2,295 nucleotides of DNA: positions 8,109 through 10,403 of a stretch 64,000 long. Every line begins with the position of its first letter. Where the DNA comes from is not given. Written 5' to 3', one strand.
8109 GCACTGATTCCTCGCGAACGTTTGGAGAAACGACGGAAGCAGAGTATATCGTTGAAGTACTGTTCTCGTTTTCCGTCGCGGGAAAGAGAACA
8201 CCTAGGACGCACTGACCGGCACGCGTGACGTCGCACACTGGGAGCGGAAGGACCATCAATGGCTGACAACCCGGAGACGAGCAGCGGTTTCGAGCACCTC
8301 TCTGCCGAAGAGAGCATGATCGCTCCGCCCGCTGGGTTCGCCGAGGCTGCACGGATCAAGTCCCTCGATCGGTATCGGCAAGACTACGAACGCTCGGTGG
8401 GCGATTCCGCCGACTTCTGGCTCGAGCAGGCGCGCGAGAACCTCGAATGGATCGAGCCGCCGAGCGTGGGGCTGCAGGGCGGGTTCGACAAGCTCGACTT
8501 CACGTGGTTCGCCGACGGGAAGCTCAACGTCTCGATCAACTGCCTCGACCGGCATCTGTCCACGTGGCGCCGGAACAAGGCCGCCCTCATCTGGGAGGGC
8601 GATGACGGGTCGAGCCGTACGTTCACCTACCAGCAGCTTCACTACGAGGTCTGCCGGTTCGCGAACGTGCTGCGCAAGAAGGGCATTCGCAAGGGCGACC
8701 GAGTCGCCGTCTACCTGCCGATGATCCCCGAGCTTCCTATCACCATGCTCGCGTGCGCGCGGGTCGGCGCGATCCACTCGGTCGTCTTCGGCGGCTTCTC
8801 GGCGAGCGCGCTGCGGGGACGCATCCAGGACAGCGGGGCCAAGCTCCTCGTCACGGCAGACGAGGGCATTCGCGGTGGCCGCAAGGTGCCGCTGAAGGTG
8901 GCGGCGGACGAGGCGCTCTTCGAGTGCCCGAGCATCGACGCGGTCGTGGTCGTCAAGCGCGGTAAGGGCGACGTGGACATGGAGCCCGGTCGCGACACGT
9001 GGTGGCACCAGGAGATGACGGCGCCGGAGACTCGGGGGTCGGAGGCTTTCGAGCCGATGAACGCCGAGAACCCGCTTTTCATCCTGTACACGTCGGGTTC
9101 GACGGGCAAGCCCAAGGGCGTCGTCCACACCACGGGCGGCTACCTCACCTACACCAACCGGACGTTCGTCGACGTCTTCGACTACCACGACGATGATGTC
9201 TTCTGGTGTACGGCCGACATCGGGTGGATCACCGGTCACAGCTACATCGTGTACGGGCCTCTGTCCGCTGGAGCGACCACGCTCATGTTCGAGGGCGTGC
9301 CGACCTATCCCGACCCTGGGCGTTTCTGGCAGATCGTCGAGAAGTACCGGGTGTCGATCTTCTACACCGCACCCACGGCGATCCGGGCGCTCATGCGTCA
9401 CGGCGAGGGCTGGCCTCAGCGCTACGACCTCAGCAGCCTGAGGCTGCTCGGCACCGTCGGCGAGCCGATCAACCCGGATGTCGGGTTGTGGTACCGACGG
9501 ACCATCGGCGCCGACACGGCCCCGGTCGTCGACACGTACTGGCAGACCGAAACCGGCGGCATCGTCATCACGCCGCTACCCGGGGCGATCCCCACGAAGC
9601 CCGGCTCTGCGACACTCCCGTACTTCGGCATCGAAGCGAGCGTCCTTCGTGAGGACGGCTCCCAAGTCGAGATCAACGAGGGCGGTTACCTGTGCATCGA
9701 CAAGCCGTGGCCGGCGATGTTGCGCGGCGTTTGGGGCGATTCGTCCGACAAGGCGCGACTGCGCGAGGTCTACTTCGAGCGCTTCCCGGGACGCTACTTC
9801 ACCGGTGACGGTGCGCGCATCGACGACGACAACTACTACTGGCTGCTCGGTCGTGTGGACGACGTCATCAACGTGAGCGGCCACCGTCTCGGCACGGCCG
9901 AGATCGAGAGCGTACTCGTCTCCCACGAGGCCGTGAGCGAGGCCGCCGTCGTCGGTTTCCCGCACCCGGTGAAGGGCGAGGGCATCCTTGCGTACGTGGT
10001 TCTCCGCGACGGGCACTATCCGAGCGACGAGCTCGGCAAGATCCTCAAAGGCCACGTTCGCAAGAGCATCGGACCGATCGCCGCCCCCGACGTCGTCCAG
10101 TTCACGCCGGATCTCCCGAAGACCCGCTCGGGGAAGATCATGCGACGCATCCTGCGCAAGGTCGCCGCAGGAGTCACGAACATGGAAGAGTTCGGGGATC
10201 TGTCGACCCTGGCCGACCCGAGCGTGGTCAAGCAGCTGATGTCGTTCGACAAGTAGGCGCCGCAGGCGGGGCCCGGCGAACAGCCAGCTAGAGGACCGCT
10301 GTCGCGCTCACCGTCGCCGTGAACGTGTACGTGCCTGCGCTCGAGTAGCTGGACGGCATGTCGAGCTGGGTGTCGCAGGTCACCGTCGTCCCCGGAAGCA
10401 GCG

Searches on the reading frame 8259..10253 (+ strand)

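Call 37: search_protein_families(library=pfam, proteins=[window:8259-10253:+], max_evalue=0.00001)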
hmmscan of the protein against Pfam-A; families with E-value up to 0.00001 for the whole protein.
window:8259-10253:+ (665 aa): 3 families
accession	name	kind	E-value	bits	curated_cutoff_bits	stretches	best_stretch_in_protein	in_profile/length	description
PF00501.34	AMP-binding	-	1.3e-89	301.1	29.9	1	103-490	8-382/384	AMP-binding enzyme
PF13193.12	AMP-binding_C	-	2.6e-27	96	24.5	1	548-626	1-76/76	AMP-binding enzyme C-terminal domain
PF16177.11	ACAS_N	-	6.6e-16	58.3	27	1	39-95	1-55/55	Acetyl-coenzyme A synthetase N-terminus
